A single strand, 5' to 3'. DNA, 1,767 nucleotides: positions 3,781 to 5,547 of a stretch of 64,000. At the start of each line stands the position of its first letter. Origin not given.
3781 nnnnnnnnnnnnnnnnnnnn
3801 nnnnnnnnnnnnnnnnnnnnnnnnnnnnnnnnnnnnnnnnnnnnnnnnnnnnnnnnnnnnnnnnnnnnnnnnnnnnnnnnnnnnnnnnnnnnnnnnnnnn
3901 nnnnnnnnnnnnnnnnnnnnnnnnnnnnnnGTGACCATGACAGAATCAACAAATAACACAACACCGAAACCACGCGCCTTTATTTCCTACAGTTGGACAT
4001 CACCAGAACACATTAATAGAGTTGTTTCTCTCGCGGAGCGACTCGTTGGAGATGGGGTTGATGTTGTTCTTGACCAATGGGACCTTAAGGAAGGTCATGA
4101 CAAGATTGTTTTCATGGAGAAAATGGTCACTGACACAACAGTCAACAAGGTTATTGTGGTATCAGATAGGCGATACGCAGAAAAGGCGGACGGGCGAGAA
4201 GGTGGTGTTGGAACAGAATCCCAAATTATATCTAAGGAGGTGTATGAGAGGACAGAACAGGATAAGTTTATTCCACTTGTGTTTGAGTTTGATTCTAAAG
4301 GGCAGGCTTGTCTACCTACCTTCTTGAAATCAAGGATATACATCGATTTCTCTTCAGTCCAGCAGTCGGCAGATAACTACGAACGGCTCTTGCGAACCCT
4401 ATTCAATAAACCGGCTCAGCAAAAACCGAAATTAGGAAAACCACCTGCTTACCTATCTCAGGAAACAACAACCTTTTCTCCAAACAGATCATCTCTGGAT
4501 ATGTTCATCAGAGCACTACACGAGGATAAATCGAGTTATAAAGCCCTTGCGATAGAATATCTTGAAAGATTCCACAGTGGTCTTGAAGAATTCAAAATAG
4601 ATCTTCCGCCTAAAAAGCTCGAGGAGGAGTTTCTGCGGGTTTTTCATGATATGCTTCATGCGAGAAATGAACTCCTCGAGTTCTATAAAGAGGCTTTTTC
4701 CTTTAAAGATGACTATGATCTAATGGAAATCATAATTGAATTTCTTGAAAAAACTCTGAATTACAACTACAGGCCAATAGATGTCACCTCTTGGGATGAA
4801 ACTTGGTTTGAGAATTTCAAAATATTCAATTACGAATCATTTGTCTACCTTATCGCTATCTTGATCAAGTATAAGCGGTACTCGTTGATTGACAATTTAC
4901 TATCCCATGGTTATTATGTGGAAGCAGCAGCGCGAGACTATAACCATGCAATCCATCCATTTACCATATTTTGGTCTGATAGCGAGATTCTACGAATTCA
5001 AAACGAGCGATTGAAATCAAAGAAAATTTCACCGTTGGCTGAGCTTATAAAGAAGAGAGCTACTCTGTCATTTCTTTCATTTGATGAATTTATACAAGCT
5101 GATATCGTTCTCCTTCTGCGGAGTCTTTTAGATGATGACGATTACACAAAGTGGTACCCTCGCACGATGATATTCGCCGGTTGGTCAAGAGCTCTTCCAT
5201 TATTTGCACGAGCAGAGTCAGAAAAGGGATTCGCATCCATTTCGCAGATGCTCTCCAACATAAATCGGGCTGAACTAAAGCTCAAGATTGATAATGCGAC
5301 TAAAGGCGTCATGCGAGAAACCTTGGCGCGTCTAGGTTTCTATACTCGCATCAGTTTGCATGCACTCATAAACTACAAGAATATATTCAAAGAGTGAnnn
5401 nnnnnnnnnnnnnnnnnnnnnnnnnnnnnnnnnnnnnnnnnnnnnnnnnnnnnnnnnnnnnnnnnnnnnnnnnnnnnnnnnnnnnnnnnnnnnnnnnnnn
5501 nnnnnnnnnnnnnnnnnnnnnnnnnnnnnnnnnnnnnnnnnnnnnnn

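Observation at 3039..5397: Candidate new two-gene TIR-domain defence cassette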

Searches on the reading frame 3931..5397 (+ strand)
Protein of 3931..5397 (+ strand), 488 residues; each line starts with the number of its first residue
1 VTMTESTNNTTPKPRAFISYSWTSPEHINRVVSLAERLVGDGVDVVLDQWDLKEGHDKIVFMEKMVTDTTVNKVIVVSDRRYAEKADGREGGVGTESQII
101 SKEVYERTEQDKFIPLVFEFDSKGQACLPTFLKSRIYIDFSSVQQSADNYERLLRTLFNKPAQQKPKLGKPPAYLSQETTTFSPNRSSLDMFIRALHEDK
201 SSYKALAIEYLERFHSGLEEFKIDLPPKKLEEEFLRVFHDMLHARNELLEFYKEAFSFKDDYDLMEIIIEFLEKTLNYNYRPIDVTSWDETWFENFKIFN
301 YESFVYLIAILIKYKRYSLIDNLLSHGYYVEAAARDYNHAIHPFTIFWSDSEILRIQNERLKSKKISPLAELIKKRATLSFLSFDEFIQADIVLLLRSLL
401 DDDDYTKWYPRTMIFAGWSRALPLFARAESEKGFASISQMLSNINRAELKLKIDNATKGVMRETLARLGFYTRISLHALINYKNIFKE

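Call 4: search_protein_families(library=pfam, proteins=[window:3931-5397:+], max_evalue=1)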
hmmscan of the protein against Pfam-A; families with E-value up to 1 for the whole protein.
window:3931-5397:+ (488 aa): 4 families
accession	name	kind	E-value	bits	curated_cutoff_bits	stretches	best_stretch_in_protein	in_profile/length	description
PF08357.16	SEFIR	-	8.3e-18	65.5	23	1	15-137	2-121/150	SEFIR domain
PF13676.11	TIR_2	-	4.2e-13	50.3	28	1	17-154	2-122/122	TIR domain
PF06026.20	Rib_5-P_isom_A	-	0.057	13.4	26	1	41-86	34-79/173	Ribose 5-phosphate isomerase A (phosphoriboisomerase A)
PF15536.11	Ntox3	-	0.15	12.5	26.9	1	84-121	89-125/133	Bacterial toxin 3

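Call 5: search_protein_families(library=padloc, proteins=[window:3931-5397:+], max_evalue=1)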
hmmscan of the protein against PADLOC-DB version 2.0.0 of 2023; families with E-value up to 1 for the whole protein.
window:3931-5397:+ (488 aa): 5 families
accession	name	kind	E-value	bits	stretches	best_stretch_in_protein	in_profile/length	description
PDLC03957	bSEFIR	-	7e-103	343.6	1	5-472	37-371/412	-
PDLC02421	Aga_TIR-PNTD1-PNTD2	-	0.00011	19.5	1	16-160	6-135/430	Class I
PDLC02403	Aga_TIR-PNTD1-PNTD2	-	0.00029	18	1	31-163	18-137/443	Class I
PDLC02012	SAVED5--SAVED_TIR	-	0.0068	13.5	1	1-56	1-53/404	-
PDLC05062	PDC-S66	-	0.041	11.3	1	9-57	144-190/282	-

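Call 6: search_protein_families(library=ncbifam, proteins=[window:3931-5397:+], max_evalue=1)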
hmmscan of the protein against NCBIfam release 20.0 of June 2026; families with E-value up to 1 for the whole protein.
window:3931-5397:+ (488 aa): 1 family
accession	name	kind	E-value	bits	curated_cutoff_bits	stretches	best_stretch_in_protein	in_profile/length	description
NF010462.0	PRK13887.1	subfamily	0.14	11.3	332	1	109-151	78-120/250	conjugal transfer protein TrbF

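Call 19: find_homologous_proteins(query=window:3931-5397:+, max_evalue=0.001)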
Query window:3931-5397:+ (488 aa): 2227 proteins with E <= 0.001 among 8000 candidates; the best 120 are listed.
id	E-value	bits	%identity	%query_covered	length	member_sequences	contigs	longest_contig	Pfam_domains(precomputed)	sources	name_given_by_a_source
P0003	0.0e+0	1089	100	100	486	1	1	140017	PF08357.17,PF13676.12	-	-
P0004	1.9e-149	517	52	98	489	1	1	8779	PF08357.17,PF13676.12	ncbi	-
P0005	1.3e-148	514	53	97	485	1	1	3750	PF08357.17,PF13676.12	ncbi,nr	ncbi:MAG: TIR domain-containing protein [Candidatus Eisenbacteria bacterium]|nr:TIR domain-containin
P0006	8.2e-145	502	48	98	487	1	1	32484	PF08357.17,PF13676.12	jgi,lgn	-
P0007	4.4e-132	460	46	97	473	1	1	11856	PF08357.17,PF13676.12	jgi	jgi:hypothetical protein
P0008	4.2e-126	440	44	97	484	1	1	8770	PF08357.17,PF13676.12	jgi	jgi:hypothetical protein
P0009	1.2e-125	438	44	98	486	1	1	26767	PF08357.17,PF13676.12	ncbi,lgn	-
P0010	1.3e-123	432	45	97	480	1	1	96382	PF08357.17,PF13676.12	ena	-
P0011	2.3e-123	431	43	99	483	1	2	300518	PF08357.17,PF13676.12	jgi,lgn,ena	jgi:hypothetical protein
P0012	7.4e-123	429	43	98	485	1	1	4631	PF08357.17,PF13676.12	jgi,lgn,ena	-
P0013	8.3e-117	409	41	97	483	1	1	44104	PF08357.17,PF13676.12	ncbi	-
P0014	8.3e-116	406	43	97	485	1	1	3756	PF08357.17,PF13676.12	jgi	jgi:TIR domain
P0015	1.8e-113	398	40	97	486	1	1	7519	PF08357.17,PF13676.12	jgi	jgi:hypothetical protein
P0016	1.7e-112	395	42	99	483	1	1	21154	PF08357.17,PF13676.12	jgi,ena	-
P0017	3.5e-112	394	42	92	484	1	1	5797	PF08357.17,PF13676.12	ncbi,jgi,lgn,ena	-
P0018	2.1e-111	391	43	91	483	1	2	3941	PF08357.17,PF13676.12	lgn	-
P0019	2.6e-111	391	41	96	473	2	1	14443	PF08357.17,PF13676.12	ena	-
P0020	1.2e-110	389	41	98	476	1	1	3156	PF08357.17,PF13676.12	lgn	-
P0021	3.3e-110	388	42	97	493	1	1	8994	PF08357.17,PF13676.12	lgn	-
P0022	4.1e-110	387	40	97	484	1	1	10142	PF08357.17,PF13676.12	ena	-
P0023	6.4e-110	387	41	97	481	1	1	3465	PF08357.17,PF13676.12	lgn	-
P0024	8.1e-109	383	45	91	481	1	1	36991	PF08357.17,PF13676.12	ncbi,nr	ncbi:MAG: hypothetical protein JWQ71_991 [Pedosphaera sp.]|nr:hypothetical protein [Pedosphaera sp.]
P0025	1.1e-108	383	43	98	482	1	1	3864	PF08357.17,PF13676.12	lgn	-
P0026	3.0e-108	381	43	89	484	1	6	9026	PF08357.17,PF13676.12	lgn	-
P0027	3.1e-108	381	46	88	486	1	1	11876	PF08357.17,PF13676.12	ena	-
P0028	3.9e-108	381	41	99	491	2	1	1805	PF08357.17,PF13676.12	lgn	-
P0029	4.4e-108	381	42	99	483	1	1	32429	PF08357.17,PF13676.12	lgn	-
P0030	4.6e-107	377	41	96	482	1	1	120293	PF08357.17,PF13676.12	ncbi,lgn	-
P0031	1.4e-106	376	40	97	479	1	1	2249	PF08357.17,PF13676.12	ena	-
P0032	1.4e-106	376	41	96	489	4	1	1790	PF08357.17,PF13676.12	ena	-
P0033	1.7e-106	375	43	93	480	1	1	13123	PF08357.17,PF13676.12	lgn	-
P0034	1.8e-106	375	41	91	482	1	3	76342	PF08357.17,PF13676.12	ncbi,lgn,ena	-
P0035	2.9e-106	374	40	96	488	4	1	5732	PF08357.17,PF13676.12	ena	-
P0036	5.5e-106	374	43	92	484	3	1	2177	PF08357.17,PF13676.12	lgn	-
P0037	5.8e-106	374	41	96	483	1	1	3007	PF08357.17,PF13676.12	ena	-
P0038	5.8e-106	374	40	97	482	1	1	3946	PF08357.17,PF13676.12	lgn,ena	-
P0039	8.3e-106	373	41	93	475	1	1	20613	PF08357.17,PF13676.12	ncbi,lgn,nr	ncbi:MAG: TIR domain-containing protein [Candidatus Coatesbacteria bacterium]|nr:TIR domain-containi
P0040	1.8e-105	372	41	99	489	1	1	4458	PF08357.17,PF13676.12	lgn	-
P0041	2.0e-105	372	41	97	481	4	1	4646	PF08357.17,PF13676.12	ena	-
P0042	4.0e-105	371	41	99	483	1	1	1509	PF08357.17,PF13676.12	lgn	-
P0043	7.1e-105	370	40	96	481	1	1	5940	PF08357.17,PF13676.12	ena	-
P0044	9.3e-105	370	39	96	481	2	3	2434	PF08357.17,PF13676.12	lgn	-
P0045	1.1e-104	369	40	97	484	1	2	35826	PF08357.17,PF13676.12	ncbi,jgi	ncbi:MAG: SEFIR domain-containing protein [Planctomycetota bacterium]|jgi:hypothetical protein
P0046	1.6e-104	369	39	98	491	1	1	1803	PF08357.17,PF13676.12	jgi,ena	-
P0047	1.9e-104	369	39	97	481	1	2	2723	PF08357.17,PF13676.12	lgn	-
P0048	2.4e-104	368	40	97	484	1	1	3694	PF08357.17,PF13676.12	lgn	-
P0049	2.6e-104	368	41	97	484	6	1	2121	PF08357.17,PF13676.12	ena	-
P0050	3.1e-104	368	41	98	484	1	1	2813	PF08357.17,PF13676.12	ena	-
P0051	1.0e-103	366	44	90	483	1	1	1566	PF08357.17,PF13676.12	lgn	-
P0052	1.9e-103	365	41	99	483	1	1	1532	PF08357.17,PF13676.12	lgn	-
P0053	2.0e-103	365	41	96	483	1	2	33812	PF08357.17,PF13676.12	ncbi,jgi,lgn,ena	-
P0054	2.6e-103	365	40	96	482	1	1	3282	PF08357.17,PF13676.12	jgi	jgi:hypothetical protein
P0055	3.4e-103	364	42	92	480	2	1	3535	PF08357.17,PF13676.12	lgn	-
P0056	3.8e-103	364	42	91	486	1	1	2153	PF08357.17,PF13676.12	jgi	jgi:hypothetical protein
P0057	4.2e-103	364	41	97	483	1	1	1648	PF08357.17,PF13676.12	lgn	-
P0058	6.6e-103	363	40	97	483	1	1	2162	PF08357.17,PF13676.12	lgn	-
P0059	6.6e-103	363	41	92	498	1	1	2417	PF08357.17,PF13676.12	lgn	-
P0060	8.0e-103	363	41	96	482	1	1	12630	PF08357.17,PF13676.12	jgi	jgi:hypothetical protein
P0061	9.1e-103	363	41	89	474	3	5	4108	PF08357.17,PF13676.12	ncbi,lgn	-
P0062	1.6e-102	362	42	97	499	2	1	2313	PF08357.17,PF13676.12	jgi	jgi:hypothetical protein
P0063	1.7e-102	362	39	96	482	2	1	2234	PF08357.17,PF13676.12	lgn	-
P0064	2.1e-102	362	40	98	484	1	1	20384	PF08357.17,PF13676.12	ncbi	-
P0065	2.9e-102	361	43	94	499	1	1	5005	PF08357.17,PF13676.12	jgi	jgi:hypothetical protein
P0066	3.4e-102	361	39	96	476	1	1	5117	PF08357.17,PF13676.12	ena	-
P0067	5.1e-102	361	41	91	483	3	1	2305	PF08357.17,PF13676.12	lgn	-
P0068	9.5e-102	360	39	97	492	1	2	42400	PF08357.17,PF13676.12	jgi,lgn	-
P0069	9.8e-102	360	39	97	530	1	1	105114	PF08357.17,PF13676.12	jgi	jgi:hypothetical protein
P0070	1.6e-101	359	39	96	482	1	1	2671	PF08357.17,PF13676.12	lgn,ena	-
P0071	2.1e-101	359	39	94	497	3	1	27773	PF08357.17,PF13676.12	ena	-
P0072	2.3e-101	358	41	95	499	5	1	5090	PF08357.17,PF13676.12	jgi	-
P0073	3.6e-101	358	42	88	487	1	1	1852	PF08357.17,PF13676.12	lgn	-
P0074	3.8e-101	358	41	93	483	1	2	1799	PF08357.17,PF13676.12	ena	-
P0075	4.7e-101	357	43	81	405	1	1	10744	PF08357.17,PF13676.12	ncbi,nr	ncbi:MAG: TIR domain-containing protein, partial [Verrucomicrobia bacterium]|nr:TIR domain-containin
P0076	4.9e-101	357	42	92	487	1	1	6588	PF08357.17,PF13676.12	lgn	-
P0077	6.3e-101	357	39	93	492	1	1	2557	PF08357.17,PF13676.12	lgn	-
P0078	6.4e-101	357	40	96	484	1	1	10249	PF08357.17,PF13676.12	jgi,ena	-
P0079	7.3e-101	357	42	89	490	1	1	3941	PF08357.17,PF13676.12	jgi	jgi:hypothetical protein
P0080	9.8e-101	356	39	97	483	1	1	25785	PF08357.17,PF13676.12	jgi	jgi:hypothetical protein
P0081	1.0e-100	356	42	91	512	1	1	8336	PF08357.17,PF13676.12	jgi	jgi:hypothetical protein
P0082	1.1e-100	356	40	90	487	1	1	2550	PF08357.17,PF13676.12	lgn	-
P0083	1.2e-100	356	40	97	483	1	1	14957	PF08357.17,PF13676.12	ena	-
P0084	1.9e-100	355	39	96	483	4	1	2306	PF08357.17,PF13676.12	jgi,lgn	jgi:hypothetical protein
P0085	2.4e-100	355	40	93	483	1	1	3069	PF08357.17,PF13676.12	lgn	-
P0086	3.4e-100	354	39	98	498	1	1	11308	PF08357.17,PF13676.12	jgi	jgi:SEFIR domain-containing protein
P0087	6.2e-100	354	39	91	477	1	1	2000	PF08357.17,PF13676.12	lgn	-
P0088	6.3e-100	354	40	96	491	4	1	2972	PF08357.17,PF13676.12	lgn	-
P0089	6.8e-100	353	39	98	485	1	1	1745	PF08357.17,PF13676.12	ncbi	-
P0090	7.3e-100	353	40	90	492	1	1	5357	PF08357.17,PF13676.12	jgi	jgi:TIR domain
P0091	7.3e-100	353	41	89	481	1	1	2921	PF08357.17,PF13676.12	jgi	jgi:hypothetical protein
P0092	8.3e-100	353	40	92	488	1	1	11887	PF08357.17,PF13676.12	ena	-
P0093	9.5e-100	353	39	97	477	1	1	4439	PF08357.17,PF13676.12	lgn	-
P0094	1.2e-99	353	39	97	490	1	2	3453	PF08357.17,PF13676.12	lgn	-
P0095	1.2e-99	353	38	96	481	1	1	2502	PF08357.17,PF13676.12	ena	-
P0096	1.6e-99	352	40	95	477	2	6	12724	PF08357.17,PF13676.12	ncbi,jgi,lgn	jgi:hypothetical protein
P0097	1.9e-99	352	40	92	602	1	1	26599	PF08357.17,PF00486.35,PF13676.12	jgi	jgi:DNA-binding winged helix-turn-helix (wHTH) protein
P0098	2.3e-99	352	42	83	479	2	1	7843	PF08357.17,PF13676.12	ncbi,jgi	jgi:hypothetical protein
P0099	3.1e-99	351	38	90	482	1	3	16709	PF08357.17,PF13676.12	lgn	-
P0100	5.2e-99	351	40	89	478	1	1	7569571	PF08357.17,PF13676.12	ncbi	ncbi:hypothetical protein ACVMAJ_006913 [Bradyrhizobium sp. USDA 4448]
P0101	5.2e-99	351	43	88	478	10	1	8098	PF08357.17,PF13676.12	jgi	-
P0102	5.6e-99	350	41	91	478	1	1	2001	PF08357.17,PF13676.12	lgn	-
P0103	8.2e-99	350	39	95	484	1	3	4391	PF08357.17,PF13676.12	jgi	-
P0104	8.3e-99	350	39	98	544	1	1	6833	PF08357.17,PF13676.12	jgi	jgi:TIR domain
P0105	8.5e-99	350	39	93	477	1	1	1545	PF08357.17,PF13676.12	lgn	-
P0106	1.9e-98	349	37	98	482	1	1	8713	PF08357.17,PF13676.12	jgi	jgi:hypothetical protein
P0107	1.9e-98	349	40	89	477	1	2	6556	PF08357.17,PF13676.12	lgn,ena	-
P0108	2.0e-98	349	40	92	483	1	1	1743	PF08357.17,PF13676.12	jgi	-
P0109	2.2e-98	349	39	98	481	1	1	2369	PF08357.17,PF13676.12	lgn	-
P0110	2.9e-98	348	42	88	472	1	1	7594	PF08357.17,PF13676.12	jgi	-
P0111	3.0e-98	348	41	89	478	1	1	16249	PF08357.17,PF13676.12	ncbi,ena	-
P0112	3.0e-98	348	39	95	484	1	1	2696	PF08357.17,PF13676.12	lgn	-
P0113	3.8e-98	348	37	99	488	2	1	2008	PF08357.17,PF13676.12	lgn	-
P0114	4.4e-98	348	37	98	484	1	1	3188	PF08357.17,PF13676.12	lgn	-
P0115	5.2e-98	347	40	91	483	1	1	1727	PF08357.17,PF13676.12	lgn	-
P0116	5.5e-98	347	39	96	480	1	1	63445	PF08357.17,PF13676.12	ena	-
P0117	6.6e-98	347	38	91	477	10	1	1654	PF08357.17,PF13676.12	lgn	-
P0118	6.9e-98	347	39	98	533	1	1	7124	PF08357.17,PF13676.12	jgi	jgi:hypothetical protein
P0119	7.6e-98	347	37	97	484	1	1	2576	PF08357.17,PF13676.12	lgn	-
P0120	7.8e-98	347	41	90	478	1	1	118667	PF08357.17,PF13676.12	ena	-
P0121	8.0e-98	347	38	97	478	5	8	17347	PF08357.17,PF13676.12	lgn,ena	-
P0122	8.5e-98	347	41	89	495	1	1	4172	PF08357.17,PF13676.12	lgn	-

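Call 23: find_related_loci(query=A2, collection=genome_contigs, flank=6000)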
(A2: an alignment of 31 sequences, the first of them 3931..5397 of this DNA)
Query A2 (488 aa) in genome_contigs; peptide patterns used: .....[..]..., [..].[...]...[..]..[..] (x = any residue, [..] = any of these).
571 stretches matched a pattern; 558 encode a relative of the query (tblastn E <= 1e-3); the best 80 are kept; 80 distinct loci.
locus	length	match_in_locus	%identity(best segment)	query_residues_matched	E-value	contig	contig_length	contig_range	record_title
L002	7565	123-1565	43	1-485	9e-132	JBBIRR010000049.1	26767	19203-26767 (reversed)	MAG: Ignavibacteriales bacterium isolate ETS170220_bin_354 NODE_1463_length_26767_cov_4.98874, whole genome shotgun sequ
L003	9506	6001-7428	43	11-485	8e-126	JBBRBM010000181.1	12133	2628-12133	MAG: Verrucomicrobiota bacterium isolate Co_metawrap_2342 Cmw_2342_k141_4549425_length_12133_cov_9.9970, whole genome sh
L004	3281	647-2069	44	14-487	1e-118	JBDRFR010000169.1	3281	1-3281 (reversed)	MAG: Nanoarchaeota archaeon isolate MEGAHIT-group-1.382 k141_2474648, whole genome shotgun sequence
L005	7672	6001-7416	42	10-484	4e-113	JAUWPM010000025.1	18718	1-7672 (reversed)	MAG: Methanosarcinales archaeon isolate CSMAG_2476 CSMAG_2476_k141_1347291_length_18718_cov_53.8745, whole genome shotgu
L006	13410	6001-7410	39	14-481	1e-108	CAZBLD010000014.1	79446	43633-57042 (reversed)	MAG TPA_asm: uncultured Planctomycetaceae bacterium isolate binchicken_co376_317 genome assembly, contig: NODE_208_lengt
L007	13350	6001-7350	41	8-456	2e-105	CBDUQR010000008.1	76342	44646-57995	MAG TPA_asm: uncultured bacterium isolate SRR21487743_binner23_Refined_16 genome assembly, contig: ERZ25748485.34, whole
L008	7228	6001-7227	42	4-408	2e-104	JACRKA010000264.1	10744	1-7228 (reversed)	MAG: Verrucomicrobia bacterium isolate NC_groundwater_1843_Pr3_B-0.1um_65_12 SR-2_scaffold_141_2562222, whole genome sho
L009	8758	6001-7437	35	8-485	4e-102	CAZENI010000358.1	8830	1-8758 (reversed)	MAG TPA_asm: uncultured Opitutus sp. isolate SRP292972_co3_40 genome assembly, contig: NODE_3157_length_8830_cov_4.97048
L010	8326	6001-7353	40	6-454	7e-102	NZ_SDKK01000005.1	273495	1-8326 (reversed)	Zoogloea oleivorans strain Buc BUC_nxtrim.se_trimmed_contig_21, whole genome shotgun sequence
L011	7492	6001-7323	40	7-448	2e-100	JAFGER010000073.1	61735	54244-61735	MAG: Chlorobiaceae bacterium isolate Zod_Metabat.1248 k87_9060336, whole genome shotgun sequence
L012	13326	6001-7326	39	14-453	1e-100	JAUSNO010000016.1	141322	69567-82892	MAG: Undibacterium sp. isolate E19_metabat.bin.90 E19_k141_27676, whole genome shotgun sequence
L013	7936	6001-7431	39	8-485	2e-100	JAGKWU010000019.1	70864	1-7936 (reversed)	MAG: Cellvibrionaceae bacterium isolate H1_D7_003 H1_D7_003_28, whole genome shotgun sequence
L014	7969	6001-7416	39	14-485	4e-100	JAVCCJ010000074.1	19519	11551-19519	MAG: Candidatus Zapsychrus exili isolate MAG_3300035698_1555 Ga0374944_168723, whole genome shotgun sequence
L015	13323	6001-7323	40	14-453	6e-100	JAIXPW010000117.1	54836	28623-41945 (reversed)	MAG: Verrucomicrobiaceae bacterium isolate C1_MAG_00076 C1_MAG_00076_000000000197, whole genome shotgun sequence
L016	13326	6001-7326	45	14-456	2e-113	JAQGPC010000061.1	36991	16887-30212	MAG: Pedosphaera sp. isolate RYN_629 scaffold_842041, whole genome shotgun sequence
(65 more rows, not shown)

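Call 29: search_solved_structures(query=A2, max_evalue=0.01, show_alignments=2)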
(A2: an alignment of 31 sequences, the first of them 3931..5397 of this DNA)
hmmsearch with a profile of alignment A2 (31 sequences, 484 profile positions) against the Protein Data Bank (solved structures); distinct sequences matched with E-value up to 0.01: 2.
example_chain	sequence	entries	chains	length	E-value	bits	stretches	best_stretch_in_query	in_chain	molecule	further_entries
5y8e_A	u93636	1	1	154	3.1e-49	171.8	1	8-161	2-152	Sefir domain protein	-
5y8f_A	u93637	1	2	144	1.7e-46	162.7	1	8-152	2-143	Sefir domain protein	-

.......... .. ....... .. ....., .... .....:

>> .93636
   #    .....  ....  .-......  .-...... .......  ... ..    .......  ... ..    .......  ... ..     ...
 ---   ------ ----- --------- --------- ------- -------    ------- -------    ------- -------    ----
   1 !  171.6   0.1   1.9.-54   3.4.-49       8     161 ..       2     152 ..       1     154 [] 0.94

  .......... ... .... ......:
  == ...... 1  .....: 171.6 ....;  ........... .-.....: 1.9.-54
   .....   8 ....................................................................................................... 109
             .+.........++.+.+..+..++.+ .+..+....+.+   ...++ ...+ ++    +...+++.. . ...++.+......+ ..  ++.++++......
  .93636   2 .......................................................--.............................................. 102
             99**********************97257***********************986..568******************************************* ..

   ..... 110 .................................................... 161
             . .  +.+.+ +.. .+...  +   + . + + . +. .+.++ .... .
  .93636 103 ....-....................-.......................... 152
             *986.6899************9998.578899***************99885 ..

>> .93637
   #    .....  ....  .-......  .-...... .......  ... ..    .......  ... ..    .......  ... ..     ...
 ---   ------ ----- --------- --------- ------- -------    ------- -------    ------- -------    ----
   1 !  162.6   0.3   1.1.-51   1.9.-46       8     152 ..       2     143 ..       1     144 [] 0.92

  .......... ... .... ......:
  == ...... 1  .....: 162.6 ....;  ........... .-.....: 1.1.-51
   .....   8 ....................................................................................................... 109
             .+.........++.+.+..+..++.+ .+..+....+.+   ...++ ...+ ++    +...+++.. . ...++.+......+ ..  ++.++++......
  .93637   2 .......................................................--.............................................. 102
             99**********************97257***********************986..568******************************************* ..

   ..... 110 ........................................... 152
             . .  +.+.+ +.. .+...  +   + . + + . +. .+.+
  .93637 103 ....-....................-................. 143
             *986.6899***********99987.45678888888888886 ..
